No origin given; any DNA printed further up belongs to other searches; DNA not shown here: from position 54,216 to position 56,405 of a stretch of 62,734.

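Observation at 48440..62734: Tandem array of at least 8 circularly permuted family-5 solute-binding proteins with no transporter genes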

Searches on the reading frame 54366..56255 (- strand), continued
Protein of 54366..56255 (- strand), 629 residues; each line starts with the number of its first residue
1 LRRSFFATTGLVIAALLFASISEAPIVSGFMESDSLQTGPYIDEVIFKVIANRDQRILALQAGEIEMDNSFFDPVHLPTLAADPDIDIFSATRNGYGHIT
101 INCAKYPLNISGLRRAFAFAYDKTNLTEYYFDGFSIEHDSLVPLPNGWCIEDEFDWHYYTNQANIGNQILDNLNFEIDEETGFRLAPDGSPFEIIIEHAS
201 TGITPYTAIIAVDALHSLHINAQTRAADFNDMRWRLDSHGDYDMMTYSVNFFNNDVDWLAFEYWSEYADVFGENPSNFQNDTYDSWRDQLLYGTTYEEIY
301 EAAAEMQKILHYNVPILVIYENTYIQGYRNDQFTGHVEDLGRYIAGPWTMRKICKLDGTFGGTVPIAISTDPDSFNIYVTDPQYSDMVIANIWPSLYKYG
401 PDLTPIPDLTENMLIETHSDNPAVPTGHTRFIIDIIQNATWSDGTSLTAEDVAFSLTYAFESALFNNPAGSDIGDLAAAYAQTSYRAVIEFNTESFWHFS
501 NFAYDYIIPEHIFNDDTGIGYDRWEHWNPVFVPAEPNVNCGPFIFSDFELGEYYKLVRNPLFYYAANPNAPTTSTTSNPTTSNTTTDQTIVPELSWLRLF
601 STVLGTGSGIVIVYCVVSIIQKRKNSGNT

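Call 57: search_solved_structures(query=A1, max_evalue=0.00001, show_alignments=5)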
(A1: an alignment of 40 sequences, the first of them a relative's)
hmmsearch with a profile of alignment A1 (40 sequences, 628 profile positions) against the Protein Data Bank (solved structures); distinct sequences matched with E-value up to 0.00001: 72 (the best 60 are shown).
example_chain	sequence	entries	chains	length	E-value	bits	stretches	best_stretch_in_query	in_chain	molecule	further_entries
1xoc_A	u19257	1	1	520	9.3e-24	87.3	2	38-250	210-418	Oligopeptide-binding protein appA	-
4pft_A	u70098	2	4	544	1.5e-22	83.3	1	99-322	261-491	ABC transporter substrate-binding protein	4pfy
1vr5_A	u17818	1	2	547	1.5e-22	83.2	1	99-322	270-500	oligopeptide ABC transporter, periplasmic oligopeptide-binding protein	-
4pfu_A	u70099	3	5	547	3.8e-21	78.7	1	99-251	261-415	ABC transporter substrate-binding protein | Mannoside ABC transport system, sugar-binding protein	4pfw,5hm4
7ebm_A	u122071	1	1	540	2.4e-19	72.7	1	104-339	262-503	Peptide ABC transporter, periplasmic peptide-binding protein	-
6lzt_A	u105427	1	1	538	4.6e-19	71.8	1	104-339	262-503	Peptide ABC transporter, periplasmic peptide-binding protein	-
6lzv_A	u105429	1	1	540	4.8e-19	71.7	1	104-339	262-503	Peptide ABC transporter, periplasmic peptide-binding protein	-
5yqw_A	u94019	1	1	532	7.5e-19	71.1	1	104-339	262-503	Peptide ABC transporter, periplasmic peptide-binding protein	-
6lzq_A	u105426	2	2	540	8.1e-19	70.9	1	104-339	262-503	Peptide ABC transporter, periplasmic peptide-binding protein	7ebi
6lzw_A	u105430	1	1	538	8.1e-19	70.9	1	104-339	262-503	Peptide ABC transporter, periplasmic peptide-binding protein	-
6lzu_A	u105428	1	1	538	9.7e-19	70.7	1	104-339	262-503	Peptide ABC transporter, periplasmic peptide-binding protein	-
5isu_A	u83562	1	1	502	7.4e-17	64.5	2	363-564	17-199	Lmo0135 protein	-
1zty_A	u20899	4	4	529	1.8e-16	63.2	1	103-338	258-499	Chitin Oligosaccharide Binding Protein | Peptide ABC transporter, periplasmic peptide-binding protein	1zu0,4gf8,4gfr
8i5j_A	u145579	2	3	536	2e-16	63.1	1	103-338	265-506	ABC transporter substrate-binding protein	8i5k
8efz_A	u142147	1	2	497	1.3e-15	60.3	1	41-232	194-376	Extracellular solute-binding protein family 5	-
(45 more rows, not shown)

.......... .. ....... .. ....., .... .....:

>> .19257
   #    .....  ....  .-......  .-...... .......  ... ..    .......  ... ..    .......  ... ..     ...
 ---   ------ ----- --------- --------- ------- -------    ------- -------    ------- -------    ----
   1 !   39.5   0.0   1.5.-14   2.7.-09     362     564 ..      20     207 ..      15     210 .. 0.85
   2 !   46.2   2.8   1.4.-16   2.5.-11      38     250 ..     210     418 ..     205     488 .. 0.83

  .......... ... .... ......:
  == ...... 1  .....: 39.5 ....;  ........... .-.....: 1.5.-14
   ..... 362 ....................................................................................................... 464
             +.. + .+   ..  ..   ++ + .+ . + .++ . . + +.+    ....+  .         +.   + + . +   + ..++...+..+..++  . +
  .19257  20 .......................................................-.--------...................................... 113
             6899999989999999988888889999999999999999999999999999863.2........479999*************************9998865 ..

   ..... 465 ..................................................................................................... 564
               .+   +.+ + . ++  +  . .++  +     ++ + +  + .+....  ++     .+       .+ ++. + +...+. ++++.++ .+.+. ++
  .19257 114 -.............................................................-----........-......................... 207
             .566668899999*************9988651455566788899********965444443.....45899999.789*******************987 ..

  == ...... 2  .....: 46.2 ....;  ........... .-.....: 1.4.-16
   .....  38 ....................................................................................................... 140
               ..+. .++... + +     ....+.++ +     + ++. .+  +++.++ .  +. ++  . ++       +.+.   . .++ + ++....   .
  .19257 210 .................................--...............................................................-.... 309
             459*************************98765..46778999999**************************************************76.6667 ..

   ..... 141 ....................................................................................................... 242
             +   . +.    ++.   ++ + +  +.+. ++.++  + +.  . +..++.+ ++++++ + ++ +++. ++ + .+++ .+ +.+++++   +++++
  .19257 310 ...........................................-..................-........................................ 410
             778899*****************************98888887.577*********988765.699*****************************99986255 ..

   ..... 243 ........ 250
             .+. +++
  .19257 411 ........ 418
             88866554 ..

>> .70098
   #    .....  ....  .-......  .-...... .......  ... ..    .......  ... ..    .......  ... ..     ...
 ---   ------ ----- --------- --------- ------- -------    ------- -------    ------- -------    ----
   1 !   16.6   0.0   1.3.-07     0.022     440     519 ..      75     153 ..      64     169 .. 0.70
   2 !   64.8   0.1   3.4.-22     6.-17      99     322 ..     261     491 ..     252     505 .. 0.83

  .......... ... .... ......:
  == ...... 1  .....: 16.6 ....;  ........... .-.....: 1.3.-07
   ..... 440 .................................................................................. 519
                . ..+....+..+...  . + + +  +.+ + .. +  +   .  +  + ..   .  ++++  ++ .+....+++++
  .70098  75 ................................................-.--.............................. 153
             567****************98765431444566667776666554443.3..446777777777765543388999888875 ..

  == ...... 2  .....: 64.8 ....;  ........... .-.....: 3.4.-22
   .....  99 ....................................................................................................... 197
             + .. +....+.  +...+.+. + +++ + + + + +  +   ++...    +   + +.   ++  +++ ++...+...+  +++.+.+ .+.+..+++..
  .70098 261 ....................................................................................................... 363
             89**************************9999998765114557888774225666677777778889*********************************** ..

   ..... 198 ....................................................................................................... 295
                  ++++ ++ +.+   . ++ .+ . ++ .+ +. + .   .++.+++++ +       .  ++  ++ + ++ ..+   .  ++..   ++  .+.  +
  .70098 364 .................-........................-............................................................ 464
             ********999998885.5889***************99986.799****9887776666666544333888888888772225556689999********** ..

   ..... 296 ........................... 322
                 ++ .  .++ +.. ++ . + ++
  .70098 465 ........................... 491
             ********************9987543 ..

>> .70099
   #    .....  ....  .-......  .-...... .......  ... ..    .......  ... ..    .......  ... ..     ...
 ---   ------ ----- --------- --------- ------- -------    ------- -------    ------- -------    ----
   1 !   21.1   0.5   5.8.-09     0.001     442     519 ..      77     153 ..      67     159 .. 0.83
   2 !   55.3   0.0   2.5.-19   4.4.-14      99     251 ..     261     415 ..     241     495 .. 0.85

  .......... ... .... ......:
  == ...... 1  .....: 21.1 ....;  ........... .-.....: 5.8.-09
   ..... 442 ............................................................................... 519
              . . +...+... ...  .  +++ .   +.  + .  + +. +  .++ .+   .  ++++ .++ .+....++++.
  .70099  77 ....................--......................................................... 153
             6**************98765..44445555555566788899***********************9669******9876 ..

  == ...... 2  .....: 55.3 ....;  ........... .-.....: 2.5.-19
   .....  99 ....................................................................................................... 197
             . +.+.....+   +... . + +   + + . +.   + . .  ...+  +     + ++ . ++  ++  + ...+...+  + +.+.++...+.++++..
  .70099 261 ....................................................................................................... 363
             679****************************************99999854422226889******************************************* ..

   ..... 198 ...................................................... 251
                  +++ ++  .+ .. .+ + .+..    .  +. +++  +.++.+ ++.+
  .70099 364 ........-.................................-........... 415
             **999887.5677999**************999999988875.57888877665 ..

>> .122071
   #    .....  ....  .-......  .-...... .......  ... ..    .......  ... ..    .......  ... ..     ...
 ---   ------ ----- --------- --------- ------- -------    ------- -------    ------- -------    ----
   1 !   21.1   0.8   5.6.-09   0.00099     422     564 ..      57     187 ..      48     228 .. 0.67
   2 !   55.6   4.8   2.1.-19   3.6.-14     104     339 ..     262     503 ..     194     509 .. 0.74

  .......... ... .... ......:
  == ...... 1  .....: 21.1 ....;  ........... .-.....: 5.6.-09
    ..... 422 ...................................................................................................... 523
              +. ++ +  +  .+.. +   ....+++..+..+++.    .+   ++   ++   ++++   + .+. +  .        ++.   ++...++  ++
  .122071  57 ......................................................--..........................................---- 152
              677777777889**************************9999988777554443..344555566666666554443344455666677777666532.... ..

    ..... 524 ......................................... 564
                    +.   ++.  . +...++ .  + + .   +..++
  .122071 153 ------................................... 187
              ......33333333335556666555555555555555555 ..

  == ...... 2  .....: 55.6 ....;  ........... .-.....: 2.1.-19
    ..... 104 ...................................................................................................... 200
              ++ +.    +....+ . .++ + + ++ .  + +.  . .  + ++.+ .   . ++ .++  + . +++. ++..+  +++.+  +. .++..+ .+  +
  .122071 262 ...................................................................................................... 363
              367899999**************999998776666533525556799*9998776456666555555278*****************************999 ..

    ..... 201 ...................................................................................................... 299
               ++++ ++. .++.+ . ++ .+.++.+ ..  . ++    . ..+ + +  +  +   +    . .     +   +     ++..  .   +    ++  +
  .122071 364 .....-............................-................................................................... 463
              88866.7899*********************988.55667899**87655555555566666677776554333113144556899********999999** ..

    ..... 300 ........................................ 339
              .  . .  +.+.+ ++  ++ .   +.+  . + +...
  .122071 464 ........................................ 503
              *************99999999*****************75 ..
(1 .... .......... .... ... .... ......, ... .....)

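Call 59: search_protein_families(library=pfam, proteins=[P0152, P0159, P0162, P0156], max_evalue=0.001)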
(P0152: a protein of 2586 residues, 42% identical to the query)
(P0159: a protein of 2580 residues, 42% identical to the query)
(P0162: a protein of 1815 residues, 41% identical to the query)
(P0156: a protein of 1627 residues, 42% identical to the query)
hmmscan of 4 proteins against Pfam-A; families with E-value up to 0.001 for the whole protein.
P0152 (2586 aa): 6 families
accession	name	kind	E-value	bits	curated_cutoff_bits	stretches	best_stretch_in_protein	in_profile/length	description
PF00496.27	SBP_bac_5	-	2.5e-45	155.7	32.4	2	33-264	143-364/368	Bacterial extracellular solute-binding proteins, family 5 Middle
PF00082.27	Peptidase_S8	-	6.2e-31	108.2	21.8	1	721-1264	1-288/288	Subtilase family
PF22352.2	K319L-like_PKD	-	5.2e-15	55.7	27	0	2297-2336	45-84/84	K319L-like, PKD domain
PF07703.20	A2M_BRD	-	8.5e-05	23.3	22.7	0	2456-2550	29-120/140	Alpha-2-macroglobulin bait region domain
PF07495.19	Y_Y_Y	-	0.00064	20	26.6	0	2210-2238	29-57/65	Y_Y_Y domain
PF01108.23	Tissue_fac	-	0.00081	19.7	27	0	2150-2195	11-58/107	Tissue factor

P0159 (2580 aa): 5 families
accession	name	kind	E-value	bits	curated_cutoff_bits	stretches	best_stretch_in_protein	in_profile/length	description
PF00496.27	SBP_bac_5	-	6.6e-53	180.6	32.4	2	22-253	143-364/368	Bacterial extracellular solute-binding proteins, family 5 Middle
PF00082.27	Peptidase_S8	-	6.2e-33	114.8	21.8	1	720-1280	1-288/288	Subtilase family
PF22352.2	K319L-like_PKD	-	2.9e-05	24.4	27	0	2487-2526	45-84/84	K319L-like, PKD domain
PF16967.11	TcfC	-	0.00023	21.1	29.4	0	2471-2515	15-57/68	E-set like domain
PF16389.11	DUF4998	-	0.00028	20.9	29.1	0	2085-2156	30-105/199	Domain of unknown function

P0162 (1815 aa): 2 families
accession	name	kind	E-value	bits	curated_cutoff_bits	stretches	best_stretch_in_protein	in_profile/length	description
PF00496.27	SBP_bac_5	-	3.1e-47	161.9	32.4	2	30-264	138-363/368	Bacterial extracellular solute-binding proteins, family 5 Middle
PF00082.27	Peptidase_S8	-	4.8e-24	85.6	21.8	1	719-1289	1-288/288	Subtilase family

P0156 (1627 aa): 2 families
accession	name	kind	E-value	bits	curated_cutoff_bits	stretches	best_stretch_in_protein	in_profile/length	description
PF00496.27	SBP_bac_5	-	7.6e-49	167.2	32.4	2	15-253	142-364/368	Bacterial extracellular solute-binding proteins, family 5 Middle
PF00082.27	Peptidase_S8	-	1.6e-35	123.3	21.8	1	726-1274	1-285/288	Subtilase family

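Call 62: search_protein_families(library=pfam, proteins=[P0121, P0167, P0137, P0148], max_evalue=0.001)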
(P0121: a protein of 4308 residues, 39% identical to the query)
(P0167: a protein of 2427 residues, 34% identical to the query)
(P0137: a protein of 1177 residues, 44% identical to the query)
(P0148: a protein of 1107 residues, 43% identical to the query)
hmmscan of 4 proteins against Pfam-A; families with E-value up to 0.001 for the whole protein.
P0121 (4308 aa): 6 families
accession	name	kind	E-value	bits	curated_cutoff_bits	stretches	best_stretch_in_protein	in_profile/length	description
PF00496.27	SBP_bac_5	-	2.8e-190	632.6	32.4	6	1578-2013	1-364/368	Bacterial extracellular solute-binding proteins, family 5 Middle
PF17957.7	Big_7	-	4.6e-26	91.7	24.1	3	3687-3751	1-67/70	Bacterial Ig domain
PF18911.6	PKD_4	-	2e-13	50.6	27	1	3422-3498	3-79/85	PKD domain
PF22352.2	K319L-like_PKD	-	6.1e-06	26.6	27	1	3427-3504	1-84/84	K319L-like, PKD domain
PF19077.6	Big_13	-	2.1e-05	25.4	27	0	3649-3683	66-101/102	Bacterial Ig-like domain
PF00801.26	PKD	-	0.00037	20.9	23.5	1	3451-3493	28-70/80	PKD domain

P0167 (2427 aa): 6 families
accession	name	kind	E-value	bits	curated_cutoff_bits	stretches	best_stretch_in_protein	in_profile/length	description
PF00496.27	SBP_bac_5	-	1.4e-84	284.8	32.4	4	941-1168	144-364/368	Bacterial extracellular solute-binding proteins, family 5 Middle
PF17957.7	Big_7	-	2.1e-13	51.1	24.1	1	1873-1928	13-70/70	Bacterial Ig domain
PF18911.6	PKD_4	-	8.3e-13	48.6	27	1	1685-1767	3-85/85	PKD domain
PF22352.2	K319L-like_PKD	-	2.2e-05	24.8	27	1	1690-1767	1-84/84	K319L-like, PKD domain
PF19077.6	Big_13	-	3.3e-05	24.7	27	0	1915-1941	68-94/102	Bacterial Ig-like domain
PF00801.26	PKD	-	0.00085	19.7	23.5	1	1702-1760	17-74/80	PKD domain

P0137 (1177 aa): 2 families
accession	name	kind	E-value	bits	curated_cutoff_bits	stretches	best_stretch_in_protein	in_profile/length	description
PF00496.27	SBP_bac_5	-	1.5e-48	166.3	32.4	2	32-262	144-364/368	Bacterial extracellular solute-binding proteins, family 5 Middle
PF22352.2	K319L-like_PKD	-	0.00051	20.4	27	0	1078-1117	45-84/84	K319L-like, PKD domain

P0148 (1107 aa): 1 family
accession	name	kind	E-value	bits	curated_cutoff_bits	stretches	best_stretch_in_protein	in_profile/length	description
PF00496.27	SBP_bac_5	-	2e-47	162.5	32.4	2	34-263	145-364/368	Bacterial extracellular solute-binding proteins, family 5 Middle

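Call 75: list_cluster_members(proteins=[P0268, P0267, P0265, P0261, P0259, P0258, P0254, P0253, P0250, P0246])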
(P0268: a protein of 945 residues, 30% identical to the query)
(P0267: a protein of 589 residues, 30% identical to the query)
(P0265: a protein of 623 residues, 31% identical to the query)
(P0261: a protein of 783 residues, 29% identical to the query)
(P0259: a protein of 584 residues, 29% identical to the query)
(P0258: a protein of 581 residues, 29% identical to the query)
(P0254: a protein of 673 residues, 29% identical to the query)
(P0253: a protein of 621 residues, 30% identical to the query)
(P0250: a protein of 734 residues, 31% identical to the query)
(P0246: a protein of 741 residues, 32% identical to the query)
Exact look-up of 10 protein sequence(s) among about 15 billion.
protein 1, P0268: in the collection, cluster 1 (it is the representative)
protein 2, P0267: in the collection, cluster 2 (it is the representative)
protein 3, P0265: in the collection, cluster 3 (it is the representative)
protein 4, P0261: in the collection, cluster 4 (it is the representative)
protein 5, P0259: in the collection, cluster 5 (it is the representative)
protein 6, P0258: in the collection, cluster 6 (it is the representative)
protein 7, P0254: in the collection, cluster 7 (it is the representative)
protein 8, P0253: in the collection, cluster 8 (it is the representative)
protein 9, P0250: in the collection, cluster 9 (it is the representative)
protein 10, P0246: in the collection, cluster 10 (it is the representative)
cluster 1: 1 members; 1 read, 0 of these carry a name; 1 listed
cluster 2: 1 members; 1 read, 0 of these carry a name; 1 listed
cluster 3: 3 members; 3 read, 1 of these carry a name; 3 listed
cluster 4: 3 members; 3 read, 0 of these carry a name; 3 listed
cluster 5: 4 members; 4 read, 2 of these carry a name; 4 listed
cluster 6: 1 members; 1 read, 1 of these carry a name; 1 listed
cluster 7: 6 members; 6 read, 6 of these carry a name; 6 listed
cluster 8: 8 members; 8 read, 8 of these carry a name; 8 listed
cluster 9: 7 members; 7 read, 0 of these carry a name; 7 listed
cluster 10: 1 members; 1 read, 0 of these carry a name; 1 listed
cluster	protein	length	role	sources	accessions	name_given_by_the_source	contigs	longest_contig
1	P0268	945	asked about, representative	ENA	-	-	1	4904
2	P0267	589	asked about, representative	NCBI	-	-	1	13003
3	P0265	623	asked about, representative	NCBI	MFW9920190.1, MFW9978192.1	MAG: ABC transporter substrate-binding protein [Candidatus Thorarchaeota archaeon]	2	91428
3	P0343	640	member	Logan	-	-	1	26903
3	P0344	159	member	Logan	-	-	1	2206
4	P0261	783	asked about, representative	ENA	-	-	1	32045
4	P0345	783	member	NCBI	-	-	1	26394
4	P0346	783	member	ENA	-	-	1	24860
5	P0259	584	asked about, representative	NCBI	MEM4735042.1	MAG: ABC transporter substrate-binding protein [Candidatus Thorarchaeota archaeon]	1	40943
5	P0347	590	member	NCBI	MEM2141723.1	MAG: ABC transporter substrate-binding protein [Candidatus Thorarchaeota archaeon]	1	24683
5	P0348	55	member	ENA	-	-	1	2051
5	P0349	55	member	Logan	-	-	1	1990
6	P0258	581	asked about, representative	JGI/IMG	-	ABC-type transport system substrate-binding protein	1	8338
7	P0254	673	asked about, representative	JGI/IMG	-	ABC-type transport system substrate-binding protein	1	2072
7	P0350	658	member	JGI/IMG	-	ABC-type transport system substrate-binding protein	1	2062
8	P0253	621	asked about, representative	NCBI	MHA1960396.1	MAG: ABC transporter substrate-binding protein [Candidatus Thorarchaeota archaeon]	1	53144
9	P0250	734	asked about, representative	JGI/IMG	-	-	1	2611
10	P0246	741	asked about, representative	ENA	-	-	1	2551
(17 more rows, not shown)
